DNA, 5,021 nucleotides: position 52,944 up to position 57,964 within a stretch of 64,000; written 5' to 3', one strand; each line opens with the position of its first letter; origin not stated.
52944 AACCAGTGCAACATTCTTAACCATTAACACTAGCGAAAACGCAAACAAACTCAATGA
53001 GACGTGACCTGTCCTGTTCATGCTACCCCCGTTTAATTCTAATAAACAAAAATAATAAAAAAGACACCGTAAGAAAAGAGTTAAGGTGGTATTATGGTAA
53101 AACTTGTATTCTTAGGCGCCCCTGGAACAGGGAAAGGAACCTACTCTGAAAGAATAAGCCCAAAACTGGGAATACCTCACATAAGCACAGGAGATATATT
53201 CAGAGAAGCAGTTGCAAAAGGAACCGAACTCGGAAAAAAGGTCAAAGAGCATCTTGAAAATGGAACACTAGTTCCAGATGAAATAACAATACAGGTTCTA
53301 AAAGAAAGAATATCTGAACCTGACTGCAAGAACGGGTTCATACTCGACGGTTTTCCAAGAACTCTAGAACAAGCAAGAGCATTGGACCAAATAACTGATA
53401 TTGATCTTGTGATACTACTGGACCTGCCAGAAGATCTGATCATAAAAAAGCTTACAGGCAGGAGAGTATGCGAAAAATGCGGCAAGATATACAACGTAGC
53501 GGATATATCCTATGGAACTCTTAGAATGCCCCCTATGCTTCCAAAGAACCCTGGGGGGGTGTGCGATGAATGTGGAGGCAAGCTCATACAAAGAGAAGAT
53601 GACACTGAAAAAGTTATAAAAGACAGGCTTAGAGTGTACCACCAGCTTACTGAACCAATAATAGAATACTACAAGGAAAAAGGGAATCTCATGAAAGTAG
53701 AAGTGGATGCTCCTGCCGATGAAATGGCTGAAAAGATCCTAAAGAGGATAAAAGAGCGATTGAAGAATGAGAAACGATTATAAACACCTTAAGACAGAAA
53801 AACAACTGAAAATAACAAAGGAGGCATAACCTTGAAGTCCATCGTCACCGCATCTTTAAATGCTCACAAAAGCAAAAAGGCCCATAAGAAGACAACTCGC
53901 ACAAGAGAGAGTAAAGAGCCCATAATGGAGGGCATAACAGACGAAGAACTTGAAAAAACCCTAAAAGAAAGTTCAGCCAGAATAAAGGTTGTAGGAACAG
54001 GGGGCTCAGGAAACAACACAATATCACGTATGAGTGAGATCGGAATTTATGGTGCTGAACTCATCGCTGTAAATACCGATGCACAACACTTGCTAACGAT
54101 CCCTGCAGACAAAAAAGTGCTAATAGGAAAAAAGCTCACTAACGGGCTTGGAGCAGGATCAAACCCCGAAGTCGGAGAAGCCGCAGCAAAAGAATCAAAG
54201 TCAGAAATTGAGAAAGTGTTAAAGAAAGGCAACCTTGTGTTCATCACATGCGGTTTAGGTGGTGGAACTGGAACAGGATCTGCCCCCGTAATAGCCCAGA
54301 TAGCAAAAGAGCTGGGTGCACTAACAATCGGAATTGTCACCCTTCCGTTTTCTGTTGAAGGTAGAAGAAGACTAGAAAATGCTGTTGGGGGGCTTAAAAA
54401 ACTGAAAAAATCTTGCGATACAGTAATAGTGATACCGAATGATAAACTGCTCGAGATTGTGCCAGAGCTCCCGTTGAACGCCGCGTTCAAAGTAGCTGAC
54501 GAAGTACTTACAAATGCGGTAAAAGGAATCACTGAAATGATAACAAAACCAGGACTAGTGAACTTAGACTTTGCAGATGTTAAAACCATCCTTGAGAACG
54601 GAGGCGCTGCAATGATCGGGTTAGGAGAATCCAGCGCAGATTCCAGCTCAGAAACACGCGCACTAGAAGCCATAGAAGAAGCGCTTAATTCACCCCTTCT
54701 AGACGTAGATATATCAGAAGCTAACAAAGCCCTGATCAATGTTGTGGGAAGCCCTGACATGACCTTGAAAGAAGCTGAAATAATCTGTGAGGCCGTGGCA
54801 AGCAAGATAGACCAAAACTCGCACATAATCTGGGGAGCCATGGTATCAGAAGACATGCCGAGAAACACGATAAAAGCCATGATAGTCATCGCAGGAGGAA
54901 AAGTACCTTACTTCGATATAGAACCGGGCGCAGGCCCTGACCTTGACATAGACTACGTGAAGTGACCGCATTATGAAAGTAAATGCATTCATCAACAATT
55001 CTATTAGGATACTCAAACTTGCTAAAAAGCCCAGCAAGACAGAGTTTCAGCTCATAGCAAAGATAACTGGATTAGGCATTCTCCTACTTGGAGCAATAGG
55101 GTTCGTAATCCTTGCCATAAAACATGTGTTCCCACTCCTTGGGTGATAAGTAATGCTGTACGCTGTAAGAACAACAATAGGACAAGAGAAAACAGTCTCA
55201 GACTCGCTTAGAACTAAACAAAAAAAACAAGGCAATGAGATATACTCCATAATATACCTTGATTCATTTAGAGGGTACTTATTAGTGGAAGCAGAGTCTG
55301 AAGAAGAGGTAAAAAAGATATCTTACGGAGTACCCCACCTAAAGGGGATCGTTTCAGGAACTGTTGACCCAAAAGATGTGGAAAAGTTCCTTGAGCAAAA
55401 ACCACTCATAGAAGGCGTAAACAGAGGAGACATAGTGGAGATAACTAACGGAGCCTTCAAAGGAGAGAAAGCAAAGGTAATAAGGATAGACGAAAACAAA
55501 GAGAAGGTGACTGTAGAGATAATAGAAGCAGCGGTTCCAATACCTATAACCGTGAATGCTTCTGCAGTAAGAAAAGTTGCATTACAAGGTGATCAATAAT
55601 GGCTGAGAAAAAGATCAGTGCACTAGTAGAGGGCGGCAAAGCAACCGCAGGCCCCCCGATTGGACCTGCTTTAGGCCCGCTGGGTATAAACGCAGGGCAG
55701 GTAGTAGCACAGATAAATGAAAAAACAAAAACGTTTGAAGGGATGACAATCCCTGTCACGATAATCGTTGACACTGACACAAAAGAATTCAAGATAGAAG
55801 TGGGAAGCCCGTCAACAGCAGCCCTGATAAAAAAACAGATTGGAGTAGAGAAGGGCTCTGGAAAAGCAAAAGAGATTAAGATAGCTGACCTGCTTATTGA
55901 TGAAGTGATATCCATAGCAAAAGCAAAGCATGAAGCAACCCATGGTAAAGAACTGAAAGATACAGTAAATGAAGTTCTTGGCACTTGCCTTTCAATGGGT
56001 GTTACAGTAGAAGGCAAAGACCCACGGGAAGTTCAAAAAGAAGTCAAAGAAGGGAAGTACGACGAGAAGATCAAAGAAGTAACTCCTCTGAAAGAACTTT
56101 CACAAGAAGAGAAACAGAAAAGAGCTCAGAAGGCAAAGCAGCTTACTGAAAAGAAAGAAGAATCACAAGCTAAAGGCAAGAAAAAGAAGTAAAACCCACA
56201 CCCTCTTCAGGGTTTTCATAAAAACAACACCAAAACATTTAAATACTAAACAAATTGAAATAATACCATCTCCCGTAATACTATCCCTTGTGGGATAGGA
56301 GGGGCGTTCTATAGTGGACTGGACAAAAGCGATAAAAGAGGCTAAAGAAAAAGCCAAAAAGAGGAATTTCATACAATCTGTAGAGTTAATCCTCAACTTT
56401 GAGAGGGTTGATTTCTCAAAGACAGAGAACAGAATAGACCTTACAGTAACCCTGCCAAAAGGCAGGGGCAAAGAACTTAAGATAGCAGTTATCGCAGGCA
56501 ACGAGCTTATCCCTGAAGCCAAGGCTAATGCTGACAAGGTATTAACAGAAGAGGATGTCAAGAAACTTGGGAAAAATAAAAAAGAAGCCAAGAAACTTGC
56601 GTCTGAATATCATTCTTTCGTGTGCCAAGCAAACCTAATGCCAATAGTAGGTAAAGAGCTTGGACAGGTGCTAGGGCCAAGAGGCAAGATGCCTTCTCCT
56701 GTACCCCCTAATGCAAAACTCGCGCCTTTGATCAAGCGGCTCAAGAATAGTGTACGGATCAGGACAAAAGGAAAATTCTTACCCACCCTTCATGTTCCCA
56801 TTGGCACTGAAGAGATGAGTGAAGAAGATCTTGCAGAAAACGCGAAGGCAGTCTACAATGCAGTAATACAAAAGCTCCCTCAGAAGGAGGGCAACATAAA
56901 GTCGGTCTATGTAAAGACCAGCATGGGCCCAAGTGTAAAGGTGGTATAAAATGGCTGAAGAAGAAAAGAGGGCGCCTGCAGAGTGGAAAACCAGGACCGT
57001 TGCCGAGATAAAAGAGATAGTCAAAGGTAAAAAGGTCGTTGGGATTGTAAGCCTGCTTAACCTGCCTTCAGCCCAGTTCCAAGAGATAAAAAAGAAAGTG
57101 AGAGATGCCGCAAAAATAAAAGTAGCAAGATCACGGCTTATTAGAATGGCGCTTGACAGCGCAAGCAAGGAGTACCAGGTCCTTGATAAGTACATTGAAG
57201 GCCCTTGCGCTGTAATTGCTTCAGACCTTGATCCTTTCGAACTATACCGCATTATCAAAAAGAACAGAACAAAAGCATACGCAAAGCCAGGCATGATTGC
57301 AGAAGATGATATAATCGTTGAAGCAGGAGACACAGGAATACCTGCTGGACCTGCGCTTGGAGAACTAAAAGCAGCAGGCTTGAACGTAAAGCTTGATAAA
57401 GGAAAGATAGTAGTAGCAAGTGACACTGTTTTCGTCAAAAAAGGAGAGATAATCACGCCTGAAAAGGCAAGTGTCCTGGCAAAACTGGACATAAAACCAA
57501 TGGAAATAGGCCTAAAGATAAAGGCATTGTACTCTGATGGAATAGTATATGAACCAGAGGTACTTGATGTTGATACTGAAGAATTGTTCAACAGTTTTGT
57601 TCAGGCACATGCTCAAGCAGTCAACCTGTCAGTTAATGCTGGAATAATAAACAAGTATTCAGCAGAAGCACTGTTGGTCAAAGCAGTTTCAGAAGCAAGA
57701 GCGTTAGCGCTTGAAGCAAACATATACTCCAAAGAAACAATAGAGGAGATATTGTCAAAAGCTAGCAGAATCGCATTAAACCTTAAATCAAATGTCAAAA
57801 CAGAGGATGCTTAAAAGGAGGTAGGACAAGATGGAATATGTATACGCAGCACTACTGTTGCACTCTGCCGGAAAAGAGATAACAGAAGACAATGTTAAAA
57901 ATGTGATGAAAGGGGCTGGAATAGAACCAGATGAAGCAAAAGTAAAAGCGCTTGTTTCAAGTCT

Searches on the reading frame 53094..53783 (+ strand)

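Call 70: search_protein_families(library=pfam, proteins=[window:53094-53783:+], max_evalue=0.00001)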
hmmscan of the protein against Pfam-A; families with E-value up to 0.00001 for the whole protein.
window:53094-53783:+ (229 aa): 4 families
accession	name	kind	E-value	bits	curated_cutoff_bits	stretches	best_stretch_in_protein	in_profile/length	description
PF00406.28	ADK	-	3.8e-52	176.9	26.8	1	7-197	2-150/151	Adenylate kinase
PF13207.12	AAA_17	-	5.6e-28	98.4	27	1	7-124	1-123/136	AAA domain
PF05191.20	ADK_lid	-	7.8e-12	45.3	26.6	1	123-169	1-36/36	Adenylate kinase, active site lid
PF13238.12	AAA_18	-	2.9e-06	28.2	29.4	0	7-127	4-115/128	AAA domain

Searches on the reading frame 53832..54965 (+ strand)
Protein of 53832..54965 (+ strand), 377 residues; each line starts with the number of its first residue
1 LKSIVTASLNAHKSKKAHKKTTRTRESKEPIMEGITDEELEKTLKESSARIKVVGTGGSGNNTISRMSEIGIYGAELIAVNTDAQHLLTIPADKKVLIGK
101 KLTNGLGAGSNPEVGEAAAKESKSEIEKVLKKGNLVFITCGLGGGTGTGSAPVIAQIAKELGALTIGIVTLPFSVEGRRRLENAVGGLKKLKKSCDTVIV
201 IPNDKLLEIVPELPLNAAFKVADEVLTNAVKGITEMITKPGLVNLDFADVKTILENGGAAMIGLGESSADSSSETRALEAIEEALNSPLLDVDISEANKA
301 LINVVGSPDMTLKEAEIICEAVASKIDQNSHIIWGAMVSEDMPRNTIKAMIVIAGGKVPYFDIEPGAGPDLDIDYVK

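Call 46: search_protein_families(library=pfam, proteins=[window:53832-54965:+], max_evalue=0.00001)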
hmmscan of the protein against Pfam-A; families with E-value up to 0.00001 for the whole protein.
window:53832-54965:+ (377 aa): 2 families
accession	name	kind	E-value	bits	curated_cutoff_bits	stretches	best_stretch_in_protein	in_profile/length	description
PF00091.31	Tubulin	-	1.8e-49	169.1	33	1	50-210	1-189/190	Tubulin/FtsZ family, GTPase domain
PF12327.13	FtsZ_C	-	7.3e-26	90.8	27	1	258-355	1-93/95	FtsZ family, C-terminal domain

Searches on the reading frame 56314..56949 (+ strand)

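Call 70: search_protein_families(library=pfam, proteins=[window:56314-56949:+], max_evalue=0.00001)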
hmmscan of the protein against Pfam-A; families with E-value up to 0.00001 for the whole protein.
window:56314-56949:+ (211 aa): 1 family
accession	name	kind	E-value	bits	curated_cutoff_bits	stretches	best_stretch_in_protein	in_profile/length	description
PF00687.26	Ribosomal_L1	-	6.6e-53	179.7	32.2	1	13-206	3-198/198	Ribosomal protein L1p/L10e family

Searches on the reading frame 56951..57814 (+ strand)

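Call 70: search_protein_families(library=pfam, proteins=[window:56951-57814:+], max_evalue=0.00001)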
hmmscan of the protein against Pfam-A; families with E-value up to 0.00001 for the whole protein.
window:56951-57814:+ (287 aa): 2 families
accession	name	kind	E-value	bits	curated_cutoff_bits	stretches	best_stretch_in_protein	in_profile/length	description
PF00466.25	Ribosomal_L10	-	8.2e-23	80.8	22.8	1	10-105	3-98/100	Ribosomal protein L10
PF17777.6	RL10P_insert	-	1.4e-18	67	29.1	1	111-181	1-71/71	Insertion domain in 60S ribosomal protein L10P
